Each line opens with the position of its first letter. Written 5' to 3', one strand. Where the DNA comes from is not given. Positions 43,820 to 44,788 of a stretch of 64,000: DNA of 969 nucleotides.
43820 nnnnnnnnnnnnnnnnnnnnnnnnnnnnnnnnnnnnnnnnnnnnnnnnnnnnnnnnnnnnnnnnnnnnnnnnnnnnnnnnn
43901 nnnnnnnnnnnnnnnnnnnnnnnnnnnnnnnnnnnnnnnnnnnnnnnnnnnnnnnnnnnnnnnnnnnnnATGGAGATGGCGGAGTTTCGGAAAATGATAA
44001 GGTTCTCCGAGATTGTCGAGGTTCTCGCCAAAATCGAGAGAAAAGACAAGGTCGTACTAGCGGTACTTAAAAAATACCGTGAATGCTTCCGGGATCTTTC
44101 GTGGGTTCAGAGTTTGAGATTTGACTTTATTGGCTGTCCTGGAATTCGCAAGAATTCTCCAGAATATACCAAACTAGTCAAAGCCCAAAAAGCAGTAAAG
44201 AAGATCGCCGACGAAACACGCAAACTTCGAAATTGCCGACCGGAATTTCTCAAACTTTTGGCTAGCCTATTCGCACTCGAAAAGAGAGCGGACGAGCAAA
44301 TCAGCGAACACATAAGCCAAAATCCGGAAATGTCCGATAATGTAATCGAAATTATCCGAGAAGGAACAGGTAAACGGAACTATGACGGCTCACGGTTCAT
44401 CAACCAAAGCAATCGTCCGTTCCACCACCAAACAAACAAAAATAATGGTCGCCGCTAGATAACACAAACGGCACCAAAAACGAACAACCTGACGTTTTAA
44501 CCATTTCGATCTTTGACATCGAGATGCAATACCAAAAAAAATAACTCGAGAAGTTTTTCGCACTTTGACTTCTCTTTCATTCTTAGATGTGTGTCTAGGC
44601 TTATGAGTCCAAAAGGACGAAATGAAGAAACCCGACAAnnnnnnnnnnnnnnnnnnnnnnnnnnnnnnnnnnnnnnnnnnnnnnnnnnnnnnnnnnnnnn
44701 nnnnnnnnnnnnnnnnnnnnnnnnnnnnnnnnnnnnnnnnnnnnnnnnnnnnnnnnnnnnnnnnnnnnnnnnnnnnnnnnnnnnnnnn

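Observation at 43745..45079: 1.3-kb island between rnc and smc: consensus promoter, orphan ORF and a repeat- and hairpin-rich non-coding tail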

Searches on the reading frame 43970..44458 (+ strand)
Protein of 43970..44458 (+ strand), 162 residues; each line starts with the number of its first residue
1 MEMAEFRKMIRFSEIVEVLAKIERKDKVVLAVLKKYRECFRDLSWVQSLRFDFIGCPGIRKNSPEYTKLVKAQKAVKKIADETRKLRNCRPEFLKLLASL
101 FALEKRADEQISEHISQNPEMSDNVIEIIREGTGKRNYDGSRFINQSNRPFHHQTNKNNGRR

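Call 9: search_protein_families(library=pfam, proteins=[window:43970-44458:+], max_evalue=1)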
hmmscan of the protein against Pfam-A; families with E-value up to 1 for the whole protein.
window:43970-44458:+ (162 aa): 4 families
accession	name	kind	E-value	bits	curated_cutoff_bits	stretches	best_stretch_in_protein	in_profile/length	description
PF13566.11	DUF4130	-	0.076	13.5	27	1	2-46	43-89/146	Domain of unknown function (DUF4130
PF03095.20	PTPA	-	0.079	12.8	27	1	92-158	41-90/293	Phosphotyrosyl phosphate activator (PTPA) protein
PF20292.4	MC7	-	0.11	13.1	27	0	71-105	25-59/69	ABC-three component (ABC-3C) system Middle Component 7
PF23803.1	Phage_TAC_17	-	0.14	12.6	27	1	112-146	52-85/178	Phage tail assembly chaperone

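Call 10: search_protein_families(library=phrogs, proteins=[window:43970-44458:+], max_evalue=1)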
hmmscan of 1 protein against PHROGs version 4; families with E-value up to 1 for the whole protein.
window:43970-44458:+ (162 aa): 1 family
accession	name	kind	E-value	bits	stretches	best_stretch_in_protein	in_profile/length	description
phrog_19451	-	unknown function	0.062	14.3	1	122-147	74-99/135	-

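Call 11: find_homologous_proteins(query=window:43970-44455:+, max_evalue=0.01)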
Query window:43970-44455:+ (162 aa): 2 proteins with E <= 0.01 among 25 candidates.
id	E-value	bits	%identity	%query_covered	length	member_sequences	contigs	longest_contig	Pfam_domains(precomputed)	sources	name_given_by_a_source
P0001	2.1e-101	354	100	100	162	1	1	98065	-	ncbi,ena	-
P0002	3.6e-56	207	60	98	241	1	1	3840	-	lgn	-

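Call 12: find_encoding_contigs(protein=P0002, flank=10000)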
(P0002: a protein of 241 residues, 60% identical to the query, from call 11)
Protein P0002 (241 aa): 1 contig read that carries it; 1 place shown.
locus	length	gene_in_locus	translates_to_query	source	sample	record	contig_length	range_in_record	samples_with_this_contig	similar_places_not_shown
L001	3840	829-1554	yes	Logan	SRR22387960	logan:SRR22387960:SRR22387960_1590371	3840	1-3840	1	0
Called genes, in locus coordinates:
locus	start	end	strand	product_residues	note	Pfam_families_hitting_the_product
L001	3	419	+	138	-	?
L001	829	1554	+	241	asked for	-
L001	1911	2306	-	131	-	PF16320:Ribosomal_L12_N, PF00542:Ribosomal_L12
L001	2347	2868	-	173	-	PF00466:Ribosomal_L10, PF27436:RL10_C (weak)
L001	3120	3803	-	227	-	PF00696:AA_kinase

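Call 13: find_encoding_contigs(protein=P0001, flank=10000)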
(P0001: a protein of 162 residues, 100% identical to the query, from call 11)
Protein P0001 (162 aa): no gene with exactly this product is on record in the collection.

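Call 26: search_protein_representatives(alignment_id=A2)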
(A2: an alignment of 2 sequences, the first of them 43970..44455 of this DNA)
Query: 2 sequences, 241 profile positions. Proteins with E-value up to 0.001 (for the whole library): 4; up to 1e-10: 4; up to 1e-30: 3. The best 4 are listed.
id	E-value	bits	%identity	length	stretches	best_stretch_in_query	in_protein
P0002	1.4e-155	531.9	-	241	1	1-241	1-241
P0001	9.9e-100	349.1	-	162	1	82-241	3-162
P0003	4.0e-47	176.9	-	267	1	24-241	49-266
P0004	4.5e-14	68.7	-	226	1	86-233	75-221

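Call 27: find_encoding_contigs(protein=P0003, flank=10000)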
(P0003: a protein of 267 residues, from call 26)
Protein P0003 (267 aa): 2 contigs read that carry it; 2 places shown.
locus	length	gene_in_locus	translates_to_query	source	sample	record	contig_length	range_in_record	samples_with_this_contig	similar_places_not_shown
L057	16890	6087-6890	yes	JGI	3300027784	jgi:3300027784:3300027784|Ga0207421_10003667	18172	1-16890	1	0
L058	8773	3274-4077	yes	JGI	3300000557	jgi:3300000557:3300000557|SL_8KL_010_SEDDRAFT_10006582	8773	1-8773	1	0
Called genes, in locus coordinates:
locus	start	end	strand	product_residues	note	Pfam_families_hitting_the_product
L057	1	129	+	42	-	?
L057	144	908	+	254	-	PF01409:tRNA-synt_2d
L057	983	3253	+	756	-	PF01588:tRNA_bind, PF03483:B3_4, PF03484:B5, PF17759:tRNA_synthFbeta, PF03147:FDX-ACB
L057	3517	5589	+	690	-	PF02518:HATPase_c, PF00204:DNA_gyraseB, PF01751:Toprim, PF00986:DNA_gyraseB_C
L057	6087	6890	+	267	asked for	-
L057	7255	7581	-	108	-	-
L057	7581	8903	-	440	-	-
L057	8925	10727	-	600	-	PF07973:tRNA_SAD, PF00587:tRNA-synt_2b, PF03129:HGTP_anticodon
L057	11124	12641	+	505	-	PF00117:GATase (weak), PF00733:Asn_synthase (faint), PF02540:NAD_synthase (weak), PF24167:DUF7411 (weak), PF00958:GMP_synt_C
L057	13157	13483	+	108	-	PF00166:Cpn10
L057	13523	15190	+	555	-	PF00118:Cpn60_TCP1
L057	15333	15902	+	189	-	PF04011:LemA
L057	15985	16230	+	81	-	PF05635:23S_rRNA_IVP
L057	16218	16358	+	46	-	-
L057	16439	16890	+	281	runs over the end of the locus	PF01435:Peptidase_M48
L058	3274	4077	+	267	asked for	-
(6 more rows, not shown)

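Call 28: find_encoding_contigs(protein=P0004, flank=10000)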
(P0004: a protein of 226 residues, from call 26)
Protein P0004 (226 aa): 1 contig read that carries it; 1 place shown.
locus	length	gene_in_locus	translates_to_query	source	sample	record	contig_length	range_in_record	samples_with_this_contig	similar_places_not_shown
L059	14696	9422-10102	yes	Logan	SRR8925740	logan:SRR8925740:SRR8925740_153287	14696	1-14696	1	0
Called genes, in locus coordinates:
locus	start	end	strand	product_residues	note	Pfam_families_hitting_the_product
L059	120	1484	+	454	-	PF00753:Lactamase_B, PF23023:Anti-Pycsar_Apyc1, PF12706:Lactamase_B_2, PF16661:Lactamase_B_6, PF10996:Beta-Casp, PF07521:RMMBL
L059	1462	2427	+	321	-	PF01522:Polysacc_deac_1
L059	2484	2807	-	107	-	PF00076:RRM_1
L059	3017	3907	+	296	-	PF03851:UvdE, PF01261:AP_endonuc_2 (weak)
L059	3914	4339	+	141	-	PF00692:dUTPase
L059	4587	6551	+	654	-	PF09972:DUF2207, PF20990:DUF2207_C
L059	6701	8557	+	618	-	PF00270:DEAD (faint), PF04851:ResIII, PF17757:UvrB_inter, PF27431:UvrB_3rd, PF00271:Helicase_C, PF12344:UvrB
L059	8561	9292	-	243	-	PF02578:Cu-oxidase_4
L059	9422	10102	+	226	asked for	-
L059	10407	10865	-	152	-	PF13302:Acetyltransf_3, PF00583:Acetyltransf_1 (weak)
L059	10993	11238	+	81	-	-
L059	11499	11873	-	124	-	-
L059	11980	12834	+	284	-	PF02899:Phage_int_SAM_1 (weak), PF13495:Phage_int_SAM_4, PF00589:Phage_integrase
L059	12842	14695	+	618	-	?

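Call 45: search_solved_structures(query=A6, max_evalue=10)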
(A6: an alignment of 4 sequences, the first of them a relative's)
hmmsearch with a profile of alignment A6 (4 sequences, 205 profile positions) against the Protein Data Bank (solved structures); distinct sequences matched with E-value up to 10: 1.
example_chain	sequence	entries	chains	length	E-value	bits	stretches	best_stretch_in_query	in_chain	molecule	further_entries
9m3d_B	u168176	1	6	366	0.49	13.5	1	90-124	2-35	DgpA1 from W974-1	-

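Call 58: predict_structure(alignment_id=A6)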
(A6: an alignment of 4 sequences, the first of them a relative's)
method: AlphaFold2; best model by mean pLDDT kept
length: 241 residues; sequences in the alignment: 4
mean_pLDDT: 66.9   pTM: 0.61
mean pLDDT of the five models: 66.9, 64.9, 64.0, 56.7, 50.7
residues with pLDDT >= 90: 32; 70-90: 100; 50-70: 31; < 50: 78
segments of 3 or more residues with pLDDT < 50: 1-30, 65-84, 193-199, 221-241
pLDDT, mean of each block of 10 residues (from residue 1): 44 40 37 76 82 71 47 37 53 89 91 79 79 85 89 90 79 88 89 48 71 67 39 39 44
secondary structure, 60 per line:
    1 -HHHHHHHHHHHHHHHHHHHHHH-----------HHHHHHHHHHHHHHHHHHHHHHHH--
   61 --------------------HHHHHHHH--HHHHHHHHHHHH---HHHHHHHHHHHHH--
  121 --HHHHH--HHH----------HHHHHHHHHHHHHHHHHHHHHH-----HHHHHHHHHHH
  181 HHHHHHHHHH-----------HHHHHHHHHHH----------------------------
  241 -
elements in order: H2-23 H35-58 H81-88 H91-102 H106-118 H123-127 H143-164 H170-190 H202-212

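Call 59: search_protein_families(library=padloc, alignment_id=A6, max_evalue=1)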
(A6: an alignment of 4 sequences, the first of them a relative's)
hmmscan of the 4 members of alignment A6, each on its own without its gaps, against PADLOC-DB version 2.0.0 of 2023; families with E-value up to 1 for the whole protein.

A. member 1, P0002 (241 aa): 0 families

B. families by the number of members that match (of 4 scanned): 0 families

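Call 60: search_protein_families(library=pfam, alignment_id=A6, max_evalue=1)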
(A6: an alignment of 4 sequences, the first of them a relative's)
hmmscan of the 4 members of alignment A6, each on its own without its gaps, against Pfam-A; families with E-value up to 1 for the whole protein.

A. member 1, P0002 (241 aa): 1 family
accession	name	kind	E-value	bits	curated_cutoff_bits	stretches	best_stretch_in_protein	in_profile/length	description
PF20292.4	MC7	-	0.1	13.1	27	0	94-121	16-43/69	ABC-three component (ABC-3C) system Middle Component 7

B. families by the number of members that match (of 4 scanned): 6 families
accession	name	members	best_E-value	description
PF20292.4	MC7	2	0.1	ABC-three component (ABC-3C) system Middle Component 7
PF04174.18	CP_ATPgrasp_1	1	0.046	A circularly permuted ATPgrasp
PF13566.11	DUF4130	1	0.076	Domain of unknown function (DUF4130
PF03095.20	PTPA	1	0.079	Phosphotyrosyl phosphate activator (PTPA) protein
PF19445.4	eIF3h_C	1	0.09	C-terminal region of eIF3h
PF23803.1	Phage_TAC_17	1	0.14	Phage tail assembly chaperone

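Call 93: fold_search(model_id=the predicted structure, library=viral)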
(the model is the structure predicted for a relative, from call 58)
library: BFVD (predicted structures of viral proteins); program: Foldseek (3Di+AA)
matches with E <= 10: 493; with E <= 0.001: 0
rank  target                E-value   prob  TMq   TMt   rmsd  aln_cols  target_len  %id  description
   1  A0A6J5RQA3            2.5e-01  0.38  0.21  0.28  17.7       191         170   15  Uncharacterized protein [uncultured Caudovirales phage]
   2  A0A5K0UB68            3.7e-01  0.09  0.13  0.13  24.9       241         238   12  t-SNARE coiled-coil homology domain-containing protein [Yasminevirus sp. GU-2018]
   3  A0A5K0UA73            3.8e-01  0.28  0.21  0.23  18.4       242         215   12  TLC domain-containing protein [Yasminevirus sp. GU-2018]
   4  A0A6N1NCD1            4.2e-01  0.23  0.22  0.13  26.2       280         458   10  Mg741 protein [Tupanvirus deep ocean]
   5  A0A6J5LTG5            4.2e-01  0.12  0.16  0.13  16.4       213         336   10  Uncharacterized protein [uncultured Caudovirales phage]
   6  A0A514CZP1            4.8e-01  0.23  0.20  0.12  14.6       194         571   11  (no name in the UniProt tables at hand)
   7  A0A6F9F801            4.8e-01  0.15  0.19  0.13  17.0       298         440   13  (no name in the UniProt tables at hand)
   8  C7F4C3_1              4.8e-01  0.15  0.19  0.06  25.2       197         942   12  (no name in the UniProt tables at hand)
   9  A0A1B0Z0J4            5.1e-01  0.69  0.22  0.42  11.0       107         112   18  (no name in the UniProt tables at hand)
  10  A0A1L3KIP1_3          5.3e-01  0.18  0.20  0.05  24.6       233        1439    9  Replicase polyprotein 1ab [Beihai hermit crab virus 4]
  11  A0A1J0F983            5.3e-01  0.12  0.16  0.19  18.2       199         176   12  (no name in the UniProt tables at hand)
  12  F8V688                5.8e-01  0.10  0.13  0.14  21.3       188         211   14  Transcription initiation factor TFIIB [Acanthamoeba polyphaga mimivirus]
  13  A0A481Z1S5            6.4e-01  0.20  0.21  0.20  16.8       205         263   10  Cobalamin adenosyltransferase [Mimivirus LCMiAC02]
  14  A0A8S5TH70            7.7e-01  0.23  0.23  0.23  17.2       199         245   12  Uncharacterized protein [Myoviridae sp. ctIty1]
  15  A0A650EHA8            8.1e-01  0.07  0.14  0.07  21.8       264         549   12  (no name in the UniProt tables at hand)
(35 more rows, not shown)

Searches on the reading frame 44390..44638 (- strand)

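Call 9: search_protein_families(library=pfam, proteins=[window:44390-44638:-], max_evalue=1)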
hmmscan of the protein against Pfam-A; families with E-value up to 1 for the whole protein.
window:44390-44638:- (82 aa): 1 family
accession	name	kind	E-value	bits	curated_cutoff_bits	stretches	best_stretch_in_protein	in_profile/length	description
PF16652.11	PH_13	-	0.17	12.2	27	1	3-49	81-127/155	Pleckstrin homology domain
